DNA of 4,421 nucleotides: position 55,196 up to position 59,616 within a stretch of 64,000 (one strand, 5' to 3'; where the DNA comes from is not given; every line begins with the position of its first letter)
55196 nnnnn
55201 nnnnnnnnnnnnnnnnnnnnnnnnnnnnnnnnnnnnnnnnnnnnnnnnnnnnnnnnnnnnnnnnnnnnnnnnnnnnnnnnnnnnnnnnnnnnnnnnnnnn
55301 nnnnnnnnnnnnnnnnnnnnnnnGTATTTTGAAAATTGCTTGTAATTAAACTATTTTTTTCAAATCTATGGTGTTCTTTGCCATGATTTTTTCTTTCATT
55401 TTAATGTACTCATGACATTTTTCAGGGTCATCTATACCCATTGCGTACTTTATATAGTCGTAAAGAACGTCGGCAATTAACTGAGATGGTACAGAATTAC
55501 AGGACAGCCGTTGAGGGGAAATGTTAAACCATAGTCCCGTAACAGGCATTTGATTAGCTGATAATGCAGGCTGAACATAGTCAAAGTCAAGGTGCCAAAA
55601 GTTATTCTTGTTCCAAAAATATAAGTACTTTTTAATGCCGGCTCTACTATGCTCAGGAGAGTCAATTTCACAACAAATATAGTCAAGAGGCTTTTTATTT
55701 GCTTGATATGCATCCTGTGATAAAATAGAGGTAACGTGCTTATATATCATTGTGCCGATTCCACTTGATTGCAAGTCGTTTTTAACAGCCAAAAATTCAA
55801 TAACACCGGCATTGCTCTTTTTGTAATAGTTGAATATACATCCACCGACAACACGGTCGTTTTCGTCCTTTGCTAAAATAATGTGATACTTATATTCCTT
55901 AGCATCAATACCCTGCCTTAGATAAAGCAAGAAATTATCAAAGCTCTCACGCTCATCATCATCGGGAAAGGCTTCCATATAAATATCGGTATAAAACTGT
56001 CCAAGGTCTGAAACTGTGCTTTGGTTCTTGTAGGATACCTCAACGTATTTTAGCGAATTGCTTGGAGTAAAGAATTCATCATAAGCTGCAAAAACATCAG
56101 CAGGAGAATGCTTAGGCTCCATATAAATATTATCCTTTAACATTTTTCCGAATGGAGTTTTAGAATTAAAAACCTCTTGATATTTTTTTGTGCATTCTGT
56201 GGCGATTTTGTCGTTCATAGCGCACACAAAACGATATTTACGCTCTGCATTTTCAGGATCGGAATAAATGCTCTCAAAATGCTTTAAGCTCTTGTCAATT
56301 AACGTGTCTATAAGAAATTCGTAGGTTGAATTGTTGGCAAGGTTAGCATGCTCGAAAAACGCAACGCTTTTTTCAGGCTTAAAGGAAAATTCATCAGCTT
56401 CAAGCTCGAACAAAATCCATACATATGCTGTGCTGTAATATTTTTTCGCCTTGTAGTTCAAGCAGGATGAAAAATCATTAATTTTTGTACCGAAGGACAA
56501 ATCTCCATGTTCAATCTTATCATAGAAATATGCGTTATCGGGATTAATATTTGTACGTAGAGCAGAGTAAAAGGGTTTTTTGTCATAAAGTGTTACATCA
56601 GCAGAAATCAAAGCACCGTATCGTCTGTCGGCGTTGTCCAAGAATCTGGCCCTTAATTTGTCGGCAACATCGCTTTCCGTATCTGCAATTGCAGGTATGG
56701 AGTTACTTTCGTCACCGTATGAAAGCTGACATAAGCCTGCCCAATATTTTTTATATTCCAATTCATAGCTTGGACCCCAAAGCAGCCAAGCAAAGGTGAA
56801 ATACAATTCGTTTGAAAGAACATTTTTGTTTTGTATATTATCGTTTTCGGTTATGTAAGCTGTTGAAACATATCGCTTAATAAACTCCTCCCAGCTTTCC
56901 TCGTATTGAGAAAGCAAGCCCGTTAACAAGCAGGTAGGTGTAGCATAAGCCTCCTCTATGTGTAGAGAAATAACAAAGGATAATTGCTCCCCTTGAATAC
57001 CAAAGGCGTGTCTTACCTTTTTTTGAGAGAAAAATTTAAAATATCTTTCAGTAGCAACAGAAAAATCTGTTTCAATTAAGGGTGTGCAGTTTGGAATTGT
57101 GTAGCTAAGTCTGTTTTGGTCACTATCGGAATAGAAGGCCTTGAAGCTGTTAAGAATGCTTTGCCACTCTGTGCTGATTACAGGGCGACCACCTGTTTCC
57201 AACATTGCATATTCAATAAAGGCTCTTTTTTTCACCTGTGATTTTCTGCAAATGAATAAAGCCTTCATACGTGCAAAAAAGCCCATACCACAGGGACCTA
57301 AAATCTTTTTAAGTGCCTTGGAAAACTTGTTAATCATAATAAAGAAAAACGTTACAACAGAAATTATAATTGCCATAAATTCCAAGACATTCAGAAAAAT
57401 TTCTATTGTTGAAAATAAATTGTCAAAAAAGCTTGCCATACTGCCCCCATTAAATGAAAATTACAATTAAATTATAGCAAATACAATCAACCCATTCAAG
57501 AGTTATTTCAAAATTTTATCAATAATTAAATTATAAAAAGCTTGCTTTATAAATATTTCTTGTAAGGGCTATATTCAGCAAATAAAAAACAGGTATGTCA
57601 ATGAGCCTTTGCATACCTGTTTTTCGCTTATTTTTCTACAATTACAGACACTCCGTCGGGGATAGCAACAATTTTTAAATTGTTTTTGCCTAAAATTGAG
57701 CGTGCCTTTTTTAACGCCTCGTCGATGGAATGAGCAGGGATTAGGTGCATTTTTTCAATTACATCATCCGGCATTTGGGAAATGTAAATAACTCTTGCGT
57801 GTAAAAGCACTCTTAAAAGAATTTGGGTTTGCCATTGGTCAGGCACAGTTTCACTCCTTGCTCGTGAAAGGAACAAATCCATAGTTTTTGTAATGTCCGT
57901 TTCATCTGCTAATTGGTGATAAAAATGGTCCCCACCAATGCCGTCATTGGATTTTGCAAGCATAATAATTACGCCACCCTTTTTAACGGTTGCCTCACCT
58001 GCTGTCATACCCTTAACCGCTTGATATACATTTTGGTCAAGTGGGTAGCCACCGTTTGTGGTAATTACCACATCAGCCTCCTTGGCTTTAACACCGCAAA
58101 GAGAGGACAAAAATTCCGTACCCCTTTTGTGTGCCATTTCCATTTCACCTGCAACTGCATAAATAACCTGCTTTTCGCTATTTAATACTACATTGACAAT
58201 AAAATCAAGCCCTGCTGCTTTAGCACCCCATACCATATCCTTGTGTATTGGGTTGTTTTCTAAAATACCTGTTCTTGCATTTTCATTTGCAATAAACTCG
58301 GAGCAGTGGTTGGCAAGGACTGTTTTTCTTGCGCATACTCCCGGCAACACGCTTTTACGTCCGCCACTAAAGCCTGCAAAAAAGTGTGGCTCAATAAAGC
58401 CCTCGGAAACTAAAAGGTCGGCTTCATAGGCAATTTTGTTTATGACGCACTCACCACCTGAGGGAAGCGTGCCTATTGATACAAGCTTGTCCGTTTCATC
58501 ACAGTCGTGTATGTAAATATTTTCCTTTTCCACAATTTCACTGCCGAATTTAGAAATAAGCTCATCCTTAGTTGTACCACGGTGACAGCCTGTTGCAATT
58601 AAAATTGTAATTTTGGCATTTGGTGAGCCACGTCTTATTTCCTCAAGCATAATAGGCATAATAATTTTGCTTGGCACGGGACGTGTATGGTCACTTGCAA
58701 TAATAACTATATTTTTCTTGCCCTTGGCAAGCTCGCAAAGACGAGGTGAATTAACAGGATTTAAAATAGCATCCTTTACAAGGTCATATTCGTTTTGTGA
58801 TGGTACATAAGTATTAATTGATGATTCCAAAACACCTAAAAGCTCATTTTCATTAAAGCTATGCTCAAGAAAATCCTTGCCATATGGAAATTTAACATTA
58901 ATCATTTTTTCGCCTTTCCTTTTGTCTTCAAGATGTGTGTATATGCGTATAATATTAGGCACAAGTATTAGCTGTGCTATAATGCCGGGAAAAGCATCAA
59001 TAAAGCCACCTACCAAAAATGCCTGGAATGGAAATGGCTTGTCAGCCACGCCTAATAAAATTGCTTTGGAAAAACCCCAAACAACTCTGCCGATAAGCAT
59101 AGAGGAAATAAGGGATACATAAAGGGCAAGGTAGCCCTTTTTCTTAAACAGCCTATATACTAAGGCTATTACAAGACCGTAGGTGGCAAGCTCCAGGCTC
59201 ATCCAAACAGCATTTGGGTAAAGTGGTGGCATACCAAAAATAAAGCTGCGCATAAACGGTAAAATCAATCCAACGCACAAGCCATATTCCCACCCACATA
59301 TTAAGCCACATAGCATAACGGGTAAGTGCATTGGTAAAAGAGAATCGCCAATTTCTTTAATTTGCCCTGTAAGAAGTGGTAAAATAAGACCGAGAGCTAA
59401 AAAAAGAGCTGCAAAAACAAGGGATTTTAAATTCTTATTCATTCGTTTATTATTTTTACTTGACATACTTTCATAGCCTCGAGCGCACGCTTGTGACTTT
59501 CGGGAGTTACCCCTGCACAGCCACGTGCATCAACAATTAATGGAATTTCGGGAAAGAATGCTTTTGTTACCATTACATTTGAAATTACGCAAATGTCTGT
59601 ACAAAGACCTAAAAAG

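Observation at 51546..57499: Self-contained TIR locus (TM-GNAT protein, free TIR, TIR-Ploop-HD giant, zinc ribbon): candidate undescribed immune or NAD-signalling system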

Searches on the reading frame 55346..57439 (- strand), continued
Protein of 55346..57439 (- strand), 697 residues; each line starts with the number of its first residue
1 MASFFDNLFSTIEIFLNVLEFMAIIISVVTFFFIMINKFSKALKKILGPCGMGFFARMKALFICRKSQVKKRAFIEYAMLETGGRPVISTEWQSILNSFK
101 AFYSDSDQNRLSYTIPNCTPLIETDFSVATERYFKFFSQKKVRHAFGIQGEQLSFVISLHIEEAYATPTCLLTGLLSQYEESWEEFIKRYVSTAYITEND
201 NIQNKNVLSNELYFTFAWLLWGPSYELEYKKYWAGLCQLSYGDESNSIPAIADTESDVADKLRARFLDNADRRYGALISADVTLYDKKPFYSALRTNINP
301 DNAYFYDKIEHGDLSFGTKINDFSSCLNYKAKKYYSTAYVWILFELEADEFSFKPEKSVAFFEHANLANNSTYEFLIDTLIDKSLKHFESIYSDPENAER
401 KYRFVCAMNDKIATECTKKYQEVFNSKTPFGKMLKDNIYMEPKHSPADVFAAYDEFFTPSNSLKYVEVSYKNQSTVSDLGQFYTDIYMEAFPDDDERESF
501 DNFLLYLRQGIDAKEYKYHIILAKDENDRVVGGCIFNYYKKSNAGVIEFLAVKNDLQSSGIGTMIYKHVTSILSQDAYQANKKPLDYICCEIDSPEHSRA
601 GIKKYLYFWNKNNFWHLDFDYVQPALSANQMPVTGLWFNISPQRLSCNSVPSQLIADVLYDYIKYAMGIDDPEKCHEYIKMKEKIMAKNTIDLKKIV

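Call 98: find_encoding_contigs(protein=P0125, flank=9000, max_places=2)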
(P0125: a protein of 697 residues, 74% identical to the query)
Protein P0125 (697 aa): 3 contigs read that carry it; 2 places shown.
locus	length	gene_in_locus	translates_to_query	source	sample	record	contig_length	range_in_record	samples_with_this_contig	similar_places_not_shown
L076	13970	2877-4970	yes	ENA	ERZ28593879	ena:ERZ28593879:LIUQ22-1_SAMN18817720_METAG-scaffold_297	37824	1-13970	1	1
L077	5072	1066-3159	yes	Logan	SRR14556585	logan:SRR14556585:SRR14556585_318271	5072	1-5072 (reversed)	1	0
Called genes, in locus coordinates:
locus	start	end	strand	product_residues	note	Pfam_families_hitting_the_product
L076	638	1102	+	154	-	-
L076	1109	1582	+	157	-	-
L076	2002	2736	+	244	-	PF02811:PHP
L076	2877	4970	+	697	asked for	PF00583:Acetyltransf_1 (weak)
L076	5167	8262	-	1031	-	PF01074:Glyco_hydro_38N, PF09261:Alpha-mann_mid, PF07748:Glyco_hydro_38C, PF17677:Glyco_hydro38C2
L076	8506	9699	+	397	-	PF03447:NAD_binding_3, PF00742:Homoserine_dh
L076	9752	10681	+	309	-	PF00291:PALP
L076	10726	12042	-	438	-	PF01235:Na_Ala_symp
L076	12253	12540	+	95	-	PF00166:Cpn10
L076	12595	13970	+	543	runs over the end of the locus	PF00118:Cpn60_TCP1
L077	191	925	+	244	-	PF02811:PHP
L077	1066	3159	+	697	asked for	PF00583:Acetyltransf_1 (weak)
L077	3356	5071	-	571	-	?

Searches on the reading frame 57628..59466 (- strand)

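Call 96: search_protein_families(library=pfam, proteins=[window:57628-59466:-], max_evalue=0.00001)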
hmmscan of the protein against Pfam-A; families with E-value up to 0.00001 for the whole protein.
window:57628-59466:- (612 aa): 3 families
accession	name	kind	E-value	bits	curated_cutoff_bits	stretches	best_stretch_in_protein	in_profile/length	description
PF09861.14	Lar_N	-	5.5e-69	231.9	23.3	1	195-400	1-204/204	Lactate racemase N-terminal domain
PF21113.2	LarA_C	-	1.9e-64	216.7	25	1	459-610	1-152/152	Lactate racemase C-terminal domain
PF12822.12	ECF_trnsprt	-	1e-14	55.4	30.7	1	14-172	1-168/169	ECF transporter, substrate-specific component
